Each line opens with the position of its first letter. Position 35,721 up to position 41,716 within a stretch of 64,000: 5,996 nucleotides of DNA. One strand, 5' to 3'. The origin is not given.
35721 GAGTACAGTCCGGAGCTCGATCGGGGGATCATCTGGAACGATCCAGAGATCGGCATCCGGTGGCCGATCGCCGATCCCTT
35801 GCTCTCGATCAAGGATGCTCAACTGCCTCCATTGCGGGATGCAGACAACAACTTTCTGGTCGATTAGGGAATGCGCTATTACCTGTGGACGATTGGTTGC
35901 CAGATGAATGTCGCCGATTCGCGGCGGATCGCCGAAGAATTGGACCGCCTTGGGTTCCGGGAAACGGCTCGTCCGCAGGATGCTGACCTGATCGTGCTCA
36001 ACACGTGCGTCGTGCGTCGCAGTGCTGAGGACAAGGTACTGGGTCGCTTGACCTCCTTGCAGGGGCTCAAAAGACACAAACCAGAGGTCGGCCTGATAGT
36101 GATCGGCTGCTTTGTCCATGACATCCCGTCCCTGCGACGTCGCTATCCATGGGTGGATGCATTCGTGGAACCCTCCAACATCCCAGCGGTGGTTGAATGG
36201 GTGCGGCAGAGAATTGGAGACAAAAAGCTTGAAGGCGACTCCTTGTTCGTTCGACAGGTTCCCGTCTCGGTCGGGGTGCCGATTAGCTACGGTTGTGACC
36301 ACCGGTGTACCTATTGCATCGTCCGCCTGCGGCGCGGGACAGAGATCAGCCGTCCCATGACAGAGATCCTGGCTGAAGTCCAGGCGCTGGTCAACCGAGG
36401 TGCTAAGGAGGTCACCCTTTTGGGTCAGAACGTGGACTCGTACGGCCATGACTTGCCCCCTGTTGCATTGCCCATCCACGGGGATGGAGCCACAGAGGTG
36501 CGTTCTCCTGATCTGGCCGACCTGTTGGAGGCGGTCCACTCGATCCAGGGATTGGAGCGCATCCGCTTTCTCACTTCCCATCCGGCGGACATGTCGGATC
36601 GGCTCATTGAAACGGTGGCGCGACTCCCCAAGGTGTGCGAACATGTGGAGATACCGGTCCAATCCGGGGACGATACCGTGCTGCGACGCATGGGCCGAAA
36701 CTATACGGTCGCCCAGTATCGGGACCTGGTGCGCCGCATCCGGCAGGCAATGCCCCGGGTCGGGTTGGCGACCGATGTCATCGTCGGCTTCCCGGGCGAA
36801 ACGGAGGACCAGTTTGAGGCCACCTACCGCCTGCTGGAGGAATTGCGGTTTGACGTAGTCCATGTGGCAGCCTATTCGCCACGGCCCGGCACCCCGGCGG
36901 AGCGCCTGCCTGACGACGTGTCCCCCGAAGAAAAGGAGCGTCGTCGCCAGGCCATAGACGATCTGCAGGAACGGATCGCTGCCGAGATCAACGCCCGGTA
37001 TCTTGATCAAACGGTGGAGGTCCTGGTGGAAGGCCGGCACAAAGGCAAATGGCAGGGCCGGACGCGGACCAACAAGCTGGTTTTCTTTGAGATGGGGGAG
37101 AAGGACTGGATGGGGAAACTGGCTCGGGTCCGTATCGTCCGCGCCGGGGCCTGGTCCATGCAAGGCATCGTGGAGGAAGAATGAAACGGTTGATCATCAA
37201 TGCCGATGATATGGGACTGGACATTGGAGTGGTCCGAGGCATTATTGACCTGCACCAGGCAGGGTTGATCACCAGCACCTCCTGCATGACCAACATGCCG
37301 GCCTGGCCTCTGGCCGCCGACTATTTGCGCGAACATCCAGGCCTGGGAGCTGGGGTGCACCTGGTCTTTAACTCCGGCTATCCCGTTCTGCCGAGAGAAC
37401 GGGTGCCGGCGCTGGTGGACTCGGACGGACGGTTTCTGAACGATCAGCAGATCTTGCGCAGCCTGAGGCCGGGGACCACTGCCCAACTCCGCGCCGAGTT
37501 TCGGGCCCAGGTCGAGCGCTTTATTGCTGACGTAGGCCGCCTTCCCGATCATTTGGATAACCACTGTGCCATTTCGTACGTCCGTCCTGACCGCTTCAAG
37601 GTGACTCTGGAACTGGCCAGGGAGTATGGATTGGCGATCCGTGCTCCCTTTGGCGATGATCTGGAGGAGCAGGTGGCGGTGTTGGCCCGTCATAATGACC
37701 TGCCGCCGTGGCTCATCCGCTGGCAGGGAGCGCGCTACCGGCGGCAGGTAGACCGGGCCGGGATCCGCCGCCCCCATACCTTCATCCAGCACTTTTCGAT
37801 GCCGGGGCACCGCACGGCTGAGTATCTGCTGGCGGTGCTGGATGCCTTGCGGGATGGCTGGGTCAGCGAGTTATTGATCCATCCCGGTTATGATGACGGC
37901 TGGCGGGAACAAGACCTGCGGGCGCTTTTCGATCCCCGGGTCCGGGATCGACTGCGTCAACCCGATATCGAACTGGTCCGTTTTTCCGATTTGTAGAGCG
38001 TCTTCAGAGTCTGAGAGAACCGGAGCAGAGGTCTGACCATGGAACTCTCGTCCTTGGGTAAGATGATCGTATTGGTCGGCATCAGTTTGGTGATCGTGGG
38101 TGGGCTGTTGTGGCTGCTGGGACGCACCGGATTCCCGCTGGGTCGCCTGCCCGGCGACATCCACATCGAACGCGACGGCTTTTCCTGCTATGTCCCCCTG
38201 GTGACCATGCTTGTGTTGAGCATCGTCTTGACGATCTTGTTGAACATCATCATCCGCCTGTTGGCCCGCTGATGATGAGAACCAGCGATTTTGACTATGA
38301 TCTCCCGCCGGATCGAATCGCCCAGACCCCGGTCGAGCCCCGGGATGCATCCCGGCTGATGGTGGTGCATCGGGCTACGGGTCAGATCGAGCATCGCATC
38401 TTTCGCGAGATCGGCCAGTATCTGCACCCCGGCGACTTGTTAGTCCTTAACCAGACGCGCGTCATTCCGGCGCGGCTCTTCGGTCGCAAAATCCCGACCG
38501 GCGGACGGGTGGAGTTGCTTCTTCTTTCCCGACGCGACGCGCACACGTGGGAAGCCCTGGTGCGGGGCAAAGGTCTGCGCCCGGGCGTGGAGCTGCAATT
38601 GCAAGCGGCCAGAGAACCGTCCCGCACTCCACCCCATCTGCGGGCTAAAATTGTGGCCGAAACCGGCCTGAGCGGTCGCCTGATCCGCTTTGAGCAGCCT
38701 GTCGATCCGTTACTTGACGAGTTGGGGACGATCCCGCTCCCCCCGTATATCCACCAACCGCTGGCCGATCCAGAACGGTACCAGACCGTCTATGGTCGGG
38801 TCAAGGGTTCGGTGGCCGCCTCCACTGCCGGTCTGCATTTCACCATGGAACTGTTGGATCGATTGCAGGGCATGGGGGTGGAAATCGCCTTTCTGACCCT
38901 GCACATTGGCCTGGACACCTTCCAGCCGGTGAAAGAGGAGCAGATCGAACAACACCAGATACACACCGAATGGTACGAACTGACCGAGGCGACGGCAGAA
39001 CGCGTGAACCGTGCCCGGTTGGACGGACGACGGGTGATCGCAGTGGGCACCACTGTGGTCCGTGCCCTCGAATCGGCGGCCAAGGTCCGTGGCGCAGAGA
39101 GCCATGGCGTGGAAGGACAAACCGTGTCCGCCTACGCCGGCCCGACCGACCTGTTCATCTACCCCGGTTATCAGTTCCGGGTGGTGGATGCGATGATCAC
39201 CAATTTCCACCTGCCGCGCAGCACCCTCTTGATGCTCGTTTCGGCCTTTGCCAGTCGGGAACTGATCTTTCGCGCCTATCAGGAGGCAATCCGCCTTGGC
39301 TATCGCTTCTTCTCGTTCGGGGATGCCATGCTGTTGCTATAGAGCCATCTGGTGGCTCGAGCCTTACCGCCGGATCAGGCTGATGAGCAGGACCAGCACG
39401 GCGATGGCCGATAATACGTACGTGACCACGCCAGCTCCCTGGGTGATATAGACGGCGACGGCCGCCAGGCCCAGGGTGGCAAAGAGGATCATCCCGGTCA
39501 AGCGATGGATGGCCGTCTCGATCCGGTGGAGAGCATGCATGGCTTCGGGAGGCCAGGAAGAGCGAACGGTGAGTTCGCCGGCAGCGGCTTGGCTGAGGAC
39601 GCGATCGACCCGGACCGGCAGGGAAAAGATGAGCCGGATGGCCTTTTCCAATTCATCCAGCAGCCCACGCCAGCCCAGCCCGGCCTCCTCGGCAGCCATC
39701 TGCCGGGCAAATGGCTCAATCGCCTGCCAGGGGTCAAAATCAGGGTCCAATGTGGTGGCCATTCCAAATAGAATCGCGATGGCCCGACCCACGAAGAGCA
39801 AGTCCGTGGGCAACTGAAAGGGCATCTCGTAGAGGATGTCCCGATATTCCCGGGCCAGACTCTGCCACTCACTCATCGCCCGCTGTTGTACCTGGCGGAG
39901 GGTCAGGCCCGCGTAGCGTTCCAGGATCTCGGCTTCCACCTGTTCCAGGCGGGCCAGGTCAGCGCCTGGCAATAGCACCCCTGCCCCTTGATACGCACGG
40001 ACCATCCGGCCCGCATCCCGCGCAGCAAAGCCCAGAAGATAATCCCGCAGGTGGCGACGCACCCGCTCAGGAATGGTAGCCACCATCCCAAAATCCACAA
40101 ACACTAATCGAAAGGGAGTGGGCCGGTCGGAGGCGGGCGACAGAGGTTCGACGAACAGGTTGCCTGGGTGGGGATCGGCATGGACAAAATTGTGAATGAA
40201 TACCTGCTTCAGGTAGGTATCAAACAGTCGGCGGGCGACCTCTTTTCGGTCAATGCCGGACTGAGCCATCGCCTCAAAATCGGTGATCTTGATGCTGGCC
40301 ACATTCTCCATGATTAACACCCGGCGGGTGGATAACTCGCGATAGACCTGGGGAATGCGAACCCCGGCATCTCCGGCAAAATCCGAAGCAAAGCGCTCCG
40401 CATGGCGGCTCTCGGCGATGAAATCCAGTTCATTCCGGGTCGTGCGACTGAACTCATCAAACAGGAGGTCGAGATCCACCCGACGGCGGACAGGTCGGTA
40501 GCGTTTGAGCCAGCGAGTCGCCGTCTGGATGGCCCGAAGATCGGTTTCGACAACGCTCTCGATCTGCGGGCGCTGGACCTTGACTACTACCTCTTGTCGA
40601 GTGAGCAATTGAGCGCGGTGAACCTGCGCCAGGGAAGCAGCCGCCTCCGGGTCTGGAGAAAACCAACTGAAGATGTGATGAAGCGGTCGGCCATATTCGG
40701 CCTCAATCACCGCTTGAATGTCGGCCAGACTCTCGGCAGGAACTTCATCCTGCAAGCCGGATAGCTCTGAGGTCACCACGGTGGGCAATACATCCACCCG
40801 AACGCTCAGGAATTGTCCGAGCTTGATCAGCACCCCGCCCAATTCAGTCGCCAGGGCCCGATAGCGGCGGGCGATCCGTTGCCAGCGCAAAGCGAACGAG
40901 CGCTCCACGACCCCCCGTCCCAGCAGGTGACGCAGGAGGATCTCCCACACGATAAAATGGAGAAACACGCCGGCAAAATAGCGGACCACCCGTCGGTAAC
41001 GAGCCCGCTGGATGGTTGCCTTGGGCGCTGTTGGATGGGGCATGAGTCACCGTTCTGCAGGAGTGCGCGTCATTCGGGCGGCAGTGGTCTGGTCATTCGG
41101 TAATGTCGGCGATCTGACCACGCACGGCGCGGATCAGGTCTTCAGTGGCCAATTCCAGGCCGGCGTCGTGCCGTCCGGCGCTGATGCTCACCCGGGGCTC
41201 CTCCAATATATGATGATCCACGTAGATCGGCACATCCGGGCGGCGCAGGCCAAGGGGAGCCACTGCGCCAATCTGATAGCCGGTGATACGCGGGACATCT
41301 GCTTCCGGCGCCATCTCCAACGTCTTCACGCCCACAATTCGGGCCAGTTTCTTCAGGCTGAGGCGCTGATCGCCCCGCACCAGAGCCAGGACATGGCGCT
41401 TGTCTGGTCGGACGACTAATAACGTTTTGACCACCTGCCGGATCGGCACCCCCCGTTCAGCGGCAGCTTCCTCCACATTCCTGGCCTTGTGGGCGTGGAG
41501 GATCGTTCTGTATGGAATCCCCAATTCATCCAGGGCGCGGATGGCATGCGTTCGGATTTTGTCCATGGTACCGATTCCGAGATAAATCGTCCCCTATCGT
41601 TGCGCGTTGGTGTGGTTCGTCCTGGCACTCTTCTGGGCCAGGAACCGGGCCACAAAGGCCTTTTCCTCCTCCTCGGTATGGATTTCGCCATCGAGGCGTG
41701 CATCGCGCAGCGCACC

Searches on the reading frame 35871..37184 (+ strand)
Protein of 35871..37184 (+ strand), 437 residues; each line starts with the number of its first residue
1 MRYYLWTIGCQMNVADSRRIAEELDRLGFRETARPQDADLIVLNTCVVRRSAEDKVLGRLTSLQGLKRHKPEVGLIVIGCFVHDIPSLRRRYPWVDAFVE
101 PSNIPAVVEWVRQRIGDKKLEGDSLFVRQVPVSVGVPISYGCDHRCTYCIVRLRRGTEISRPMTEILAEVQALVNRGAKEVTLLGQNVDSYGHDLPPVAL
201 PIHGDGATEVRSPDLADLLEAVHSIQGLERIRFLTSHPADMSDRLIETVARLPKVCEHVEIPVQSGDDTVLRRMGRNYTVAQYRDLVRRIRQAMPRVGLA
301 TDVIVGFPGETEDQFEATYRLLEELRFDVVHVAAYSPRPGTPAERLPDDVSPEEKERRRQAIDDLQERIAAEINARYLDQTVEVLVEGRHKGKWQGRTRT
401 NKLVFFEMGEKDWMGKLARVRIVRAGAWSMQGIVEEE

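Call 88: search_protein_families(library=pfam, proteins=[window:35871-37184:+], max_evalue=0.00001)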
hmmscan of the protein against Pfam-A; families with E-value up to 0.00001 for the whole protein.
window:35871-37184:+ (437 aa): 3 families
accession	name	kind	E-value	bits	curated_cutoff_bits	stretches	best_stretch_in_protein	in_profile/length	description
PF04055.27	Radical_SAM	-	2.7e-30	106.2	29.5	1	137-322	2-166/166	Radical SAM superfamily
PF00919.26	UPF0004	-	2.5e-22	79.1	27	1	2-98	1-96/98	Uncharacterized protein family UPF0004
PF01938.26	TRAM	-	3.7e-09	36.8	21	1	376-432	2-58/61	TRAM domain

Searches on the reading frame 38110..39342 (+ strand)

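Call 43: search_protein_families(library=pfam, proteins=[window:38110-39342:+], max_evalue=0.0001)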
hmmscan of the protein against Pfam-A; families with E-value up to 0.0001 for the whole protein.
window:38110-39342:+ (410 aa): 1 family
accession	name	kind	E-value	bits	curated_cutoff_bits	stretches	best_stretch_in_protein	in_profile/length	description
PF02547.20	Queuosine_synth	-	4.1e-134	447.2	25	1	58-409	1-322/322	Queuosine biosynthesis protein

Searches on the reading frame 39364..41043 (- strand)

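Call 43: search_protein_families(library=pfam, proteins=[window:39364-41043:-], max_evalue=0.0001)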
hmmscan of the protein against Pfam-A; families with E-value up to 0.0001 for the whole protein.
window:39364-41043:- (559 aa): 1 family
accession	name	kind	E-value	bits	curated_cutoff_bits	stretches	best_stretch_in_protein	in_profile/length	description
PF03109.22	ABC1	-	8.6e-74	248.2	22.9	1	97-349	2-242/244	ABC1 atypical kinase-like domain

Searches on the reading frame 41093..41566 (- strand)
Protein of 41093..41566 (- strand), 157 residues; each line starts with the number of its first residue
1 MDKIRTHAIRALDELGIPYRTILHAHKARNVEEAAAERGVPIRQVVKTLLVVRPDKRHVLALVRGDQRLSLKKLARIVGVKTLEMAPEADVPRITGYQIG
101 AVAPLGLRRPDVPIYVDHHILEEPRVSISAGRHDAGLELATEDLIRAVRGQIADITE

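Call 43: search_protein_families(library=pfam, proteins=[window:41093-41566:-], max_evalue=0.0001)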
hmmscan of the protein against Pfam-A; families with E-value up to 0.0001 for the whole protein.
window:41093-41566:- (157 aa): 1 family
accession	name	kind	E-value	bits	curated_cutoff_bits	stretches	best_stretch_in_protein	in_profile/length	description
PF04073.20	tRNA_edit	-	4.8e-33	114.3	25.5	1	27-146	3-122/123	Aminoacyl-tRNA editing domain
